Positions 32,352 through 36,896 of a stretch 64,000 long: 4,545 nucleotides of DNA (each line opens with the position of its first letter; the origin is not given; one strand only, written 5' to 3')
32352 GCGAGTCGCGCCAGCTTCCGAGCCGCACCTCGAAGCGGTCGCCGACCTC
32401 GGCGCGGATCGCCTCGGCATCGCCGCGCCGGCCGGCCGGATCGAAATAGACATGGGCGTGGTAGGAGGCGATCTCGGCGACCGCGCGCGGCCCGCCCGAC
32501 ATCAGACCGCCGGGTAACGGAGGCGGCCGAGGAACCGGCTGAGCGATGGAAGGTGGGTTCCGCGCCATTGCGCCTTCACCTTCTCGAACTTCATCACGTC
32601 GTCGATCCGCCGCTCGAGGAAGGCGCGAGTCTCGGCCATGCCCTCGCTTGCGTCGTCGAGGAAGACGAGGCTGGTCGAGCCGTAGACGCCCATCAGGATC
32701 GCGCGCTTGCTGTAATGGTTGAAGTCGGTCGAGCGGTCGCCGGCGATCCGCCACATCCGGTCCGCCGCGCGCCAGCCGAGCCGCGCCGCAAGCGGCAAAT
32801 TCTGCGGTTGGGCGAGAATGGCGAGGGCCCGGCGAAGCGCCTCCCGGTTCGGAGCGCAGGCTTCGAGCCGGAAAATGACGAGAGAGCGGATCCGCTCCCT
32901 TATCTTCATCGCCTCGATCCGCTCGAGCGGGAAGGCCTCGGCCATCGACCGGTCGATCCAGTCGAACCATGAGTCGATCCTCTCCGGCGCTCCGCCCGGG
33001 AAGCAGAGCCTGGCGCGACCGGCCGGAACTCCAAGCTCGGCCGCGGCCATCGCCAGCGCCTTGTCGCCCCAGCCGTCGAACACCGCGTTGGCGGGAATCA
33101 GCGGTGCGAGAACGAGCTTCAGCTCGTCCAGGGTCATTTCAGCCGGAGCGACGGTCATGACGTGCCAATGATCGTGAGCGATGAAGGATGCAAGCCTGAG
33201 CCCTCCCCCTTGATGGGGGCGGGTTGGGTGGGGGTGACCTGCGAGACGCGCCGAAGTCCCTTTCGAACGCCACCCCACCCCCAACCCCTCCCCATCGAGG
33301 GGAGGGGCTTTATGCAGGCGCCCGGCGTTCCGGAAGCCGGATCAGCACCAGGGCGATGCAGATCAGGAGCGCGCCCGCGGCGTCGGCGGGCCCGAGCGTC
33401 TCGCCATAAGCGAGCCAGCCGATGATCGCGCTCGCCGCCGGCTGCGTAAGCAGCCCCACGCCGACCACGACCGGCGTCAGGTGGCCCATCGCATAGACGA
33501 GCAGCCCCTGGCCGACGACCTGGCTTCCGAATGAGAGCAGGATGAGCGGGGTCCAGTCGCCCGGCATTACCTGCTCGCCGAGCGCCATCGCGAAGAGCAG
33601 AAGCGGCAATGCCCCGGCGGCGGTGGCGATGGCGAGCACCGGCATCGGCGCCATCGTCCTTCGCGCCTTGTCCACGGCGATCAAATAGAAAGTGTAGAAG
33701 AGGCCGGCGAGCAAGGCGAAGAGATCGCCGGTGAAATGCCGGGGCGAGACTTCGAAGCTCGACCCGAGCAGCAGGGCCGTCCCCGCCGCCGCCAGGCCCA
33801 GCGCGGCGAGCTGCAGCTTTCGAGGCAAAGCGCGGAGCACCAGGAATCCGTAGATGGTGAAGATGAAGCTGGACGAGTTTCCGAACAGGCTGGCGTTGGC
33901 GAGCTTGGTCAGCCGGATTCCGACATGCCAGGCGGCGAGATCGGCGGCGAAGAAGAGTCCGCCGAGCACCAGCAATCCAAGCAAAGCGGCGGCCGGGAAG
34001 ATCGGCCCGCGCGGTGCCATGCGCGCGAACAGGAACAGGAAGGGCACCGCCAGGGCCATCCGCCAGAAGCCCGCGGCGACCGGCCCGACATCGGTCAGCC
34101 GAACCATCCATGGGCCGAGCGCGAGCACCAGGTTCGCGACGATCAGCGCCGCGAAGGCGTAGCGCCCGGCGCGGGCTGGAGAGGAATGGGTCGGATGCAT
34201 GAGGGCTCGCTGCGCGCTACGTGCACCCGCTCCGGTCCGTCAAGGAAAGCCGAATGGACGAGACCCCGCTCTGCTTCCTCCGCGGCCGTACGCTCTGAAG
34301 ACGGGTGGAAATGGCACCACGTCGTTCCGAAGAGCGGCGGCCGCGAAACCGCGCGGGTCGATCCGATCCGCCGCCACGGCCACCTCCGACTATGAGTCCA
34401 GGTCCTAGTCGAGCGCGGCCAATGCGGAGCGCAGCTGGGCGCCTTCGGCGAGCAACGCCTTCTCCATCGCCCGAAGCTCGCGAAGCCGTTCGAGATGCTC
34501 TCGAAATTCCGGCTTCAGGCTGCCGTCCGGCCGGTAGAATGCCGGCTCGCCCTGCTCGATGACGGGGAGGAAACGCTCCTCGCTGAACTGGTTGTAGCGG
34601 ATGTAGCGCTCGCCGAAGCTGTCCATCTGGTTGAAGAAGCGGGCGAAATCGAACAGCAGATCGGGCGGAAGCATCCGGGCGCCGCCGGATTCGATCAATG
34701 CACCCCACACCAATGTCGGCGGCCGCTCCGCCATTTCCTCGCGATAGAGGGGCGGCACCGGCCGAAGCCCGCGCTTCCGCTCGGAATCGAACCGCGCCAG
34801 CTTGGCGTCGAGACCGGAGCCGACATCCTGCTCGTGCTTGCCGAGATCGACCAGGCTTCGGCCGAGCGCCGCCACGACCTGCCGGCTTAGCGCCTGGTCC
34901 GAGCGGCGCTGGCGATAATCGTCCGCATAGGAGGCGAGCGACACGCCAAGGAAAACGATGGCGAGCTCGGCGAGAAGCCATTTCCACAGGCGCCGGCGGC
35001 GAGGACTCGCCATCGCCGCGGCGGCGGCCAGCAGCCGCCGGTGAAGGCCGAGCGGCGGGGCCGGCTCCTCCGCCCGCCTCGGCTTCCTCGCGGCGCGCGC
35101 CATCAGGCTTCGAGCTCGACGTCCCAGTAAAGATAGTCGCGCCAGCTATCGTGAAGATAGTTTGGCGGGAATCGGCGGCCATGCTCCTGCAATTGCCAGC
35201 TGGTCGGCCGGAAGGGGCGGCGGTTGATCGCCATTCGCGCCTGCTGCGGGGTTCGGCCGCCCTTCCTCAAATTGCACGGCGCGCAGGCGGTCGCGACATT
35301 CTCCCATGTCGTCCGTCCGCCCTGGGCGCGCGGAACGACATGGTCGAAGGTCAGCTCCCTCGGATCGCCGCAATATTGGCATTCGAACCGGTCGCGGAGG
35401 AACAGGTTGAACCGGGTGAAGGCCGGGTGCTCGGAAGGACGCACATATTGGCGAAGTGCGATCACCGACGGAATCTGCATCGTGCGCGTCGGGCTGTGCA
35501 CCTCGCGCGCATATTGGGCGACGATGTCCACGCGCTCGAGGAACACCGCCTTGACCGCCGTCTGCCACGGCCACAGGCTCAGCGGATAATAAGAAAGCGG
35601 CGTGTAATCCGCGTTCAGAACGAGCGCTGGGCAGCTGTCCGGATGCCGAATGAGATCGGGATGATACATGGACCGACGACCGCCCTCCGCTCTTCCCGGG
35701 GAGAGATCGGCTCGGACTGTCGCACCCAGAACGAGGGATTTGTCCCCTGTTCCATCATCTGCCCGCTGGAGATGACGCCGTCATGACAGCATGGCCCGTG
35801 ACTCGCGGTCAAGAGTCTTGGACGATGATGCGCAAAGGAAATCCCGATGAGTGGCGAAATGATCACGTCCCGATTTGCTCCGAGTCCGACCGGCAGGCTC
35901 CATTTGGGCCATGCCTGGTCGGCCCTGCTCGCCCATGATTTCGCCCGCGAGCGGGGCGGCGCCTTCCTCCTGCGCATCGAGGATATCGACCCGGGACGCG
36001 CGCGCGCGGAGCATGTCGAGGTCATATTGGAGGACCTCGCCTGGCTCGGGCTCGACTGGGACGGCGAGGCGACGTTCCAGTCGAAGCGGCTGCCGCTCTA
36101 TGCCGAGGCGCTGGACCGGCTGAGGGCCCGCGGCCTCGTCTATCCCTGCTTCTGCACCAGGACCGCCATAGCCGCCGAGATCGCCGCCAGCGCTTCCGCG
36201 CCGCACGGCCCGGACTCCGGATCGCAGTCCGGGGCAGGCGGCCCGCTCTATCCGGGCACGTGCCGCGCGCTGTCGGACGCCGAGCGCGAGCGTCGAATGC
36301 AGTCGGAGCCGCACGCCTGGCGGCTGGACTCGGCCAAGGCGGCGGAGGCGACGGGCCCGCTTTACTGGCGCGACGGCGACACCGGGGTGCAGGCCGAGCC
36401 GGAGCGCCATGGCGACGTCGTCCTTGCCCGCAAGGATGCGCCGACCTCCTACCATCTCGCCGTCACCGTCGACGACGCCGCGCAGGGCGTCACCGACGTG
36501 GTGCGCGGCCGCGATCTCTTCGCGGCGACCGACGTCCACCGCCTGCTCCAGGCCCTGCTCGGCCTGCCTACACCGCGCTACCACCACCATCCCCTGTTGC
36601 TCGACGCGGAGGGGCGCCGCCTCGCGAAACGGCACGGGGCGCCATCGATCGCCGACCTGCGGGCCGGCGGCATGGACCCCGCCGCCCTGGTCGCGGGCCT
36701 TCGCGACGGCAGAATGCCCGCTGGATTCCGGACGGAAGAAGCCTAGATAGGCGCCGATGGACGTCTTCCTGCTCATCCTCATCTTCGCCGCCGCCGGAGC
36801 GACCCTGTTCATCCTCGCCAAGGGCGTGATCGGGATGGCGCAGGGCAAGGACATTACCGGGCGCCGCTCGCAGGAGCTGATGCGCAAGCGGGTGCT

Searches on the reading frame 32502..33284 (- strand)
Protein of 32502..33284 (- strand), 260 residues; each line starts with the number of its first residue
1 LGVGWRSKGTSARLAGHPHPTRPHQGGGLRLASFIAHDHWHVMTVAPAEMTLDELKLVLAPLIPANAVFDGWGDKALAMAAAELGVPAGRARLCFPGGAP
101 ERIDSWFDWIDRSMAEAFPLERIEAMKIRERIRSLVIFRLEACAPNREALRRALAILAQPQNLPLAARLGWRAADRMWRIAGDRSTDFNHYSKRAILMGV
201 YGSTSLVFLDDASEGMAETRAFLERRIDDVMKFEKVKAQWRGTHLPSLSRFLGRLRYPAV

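Call 52: search_protein_families(library=pfam, proteins=[window:32502-33284:-], max_evalue=0.0001)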
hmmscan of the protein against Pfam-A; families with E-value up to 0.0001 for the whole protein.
window:32502-33284:- (260 aa): 1 family
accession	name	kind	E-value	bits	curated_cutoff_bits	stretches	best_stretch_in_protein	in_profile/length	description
PF08511.16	COQ9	-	1.1e-28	99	20.5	1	164-234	2-72/72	COQ9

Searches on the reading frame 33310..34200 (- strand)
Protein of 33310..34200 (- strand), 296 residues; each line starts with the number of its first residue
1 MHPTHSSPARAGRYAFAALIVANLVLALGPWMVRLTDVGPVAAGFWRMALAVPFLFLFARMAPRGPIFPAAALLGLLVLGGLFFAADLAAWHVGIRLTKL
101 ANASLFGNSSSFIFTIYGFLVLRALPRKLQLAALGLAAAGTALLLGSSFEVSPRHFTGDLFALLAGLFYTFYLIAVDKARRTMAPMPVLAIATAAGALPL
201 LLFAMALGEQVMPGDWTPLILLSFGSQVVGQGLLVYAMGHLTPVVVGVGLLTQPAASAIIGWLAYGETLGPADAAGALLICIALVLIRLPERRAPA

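Call 52: search_protein_families(library=pfam, proteins=[window:33310-34200:-], max_evalue=0.0001)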
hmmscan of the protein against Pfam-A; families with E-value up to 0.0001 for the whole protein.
window:33310-34200:- (296 aa): 1 family
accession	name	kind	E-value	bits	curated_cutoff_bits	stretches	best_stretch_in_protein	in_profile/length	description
PF00892.27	EamA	-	1e-24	87.8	28.2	2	157-288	2-134/135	EamA-like transporter family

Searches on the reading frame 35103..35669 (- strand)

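Call 52: search_protein_families(library=pfam, proteins=[window:35103-35669:-], max_evalue=0.0001)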
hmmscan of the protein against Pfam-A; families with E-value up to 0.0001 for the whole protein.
window:35103-35669:- (188 aa): 2 families
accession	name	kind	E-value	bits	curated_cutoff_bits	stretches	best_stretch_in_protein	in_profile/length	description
PF01844.29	HNH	-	5.3e-15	55.7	21.4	1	97-137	1-45/47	HNH endonuclease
PF14279.12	HNH_5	-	3.4e-14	53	27.5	1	97-146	1-53/56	HNH endonuclease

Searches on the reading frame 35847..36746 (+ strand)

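Call 52: search_protein_families(library=pfam, proteins=[window:35847-36746:+], max_evalue=0.0001)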
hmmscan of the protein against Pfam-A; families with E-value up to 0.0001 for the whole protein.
window:35847-36746:+ (299 aa): 1 family
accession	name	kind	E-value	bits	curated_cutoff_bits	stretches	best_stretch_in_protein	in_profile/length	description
PF00749.27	tRNA-synt_1c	-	2.1e-49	168.6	23.4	1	6-286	2-273/314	tRNA synthetases class I (E and Q), catalytic domain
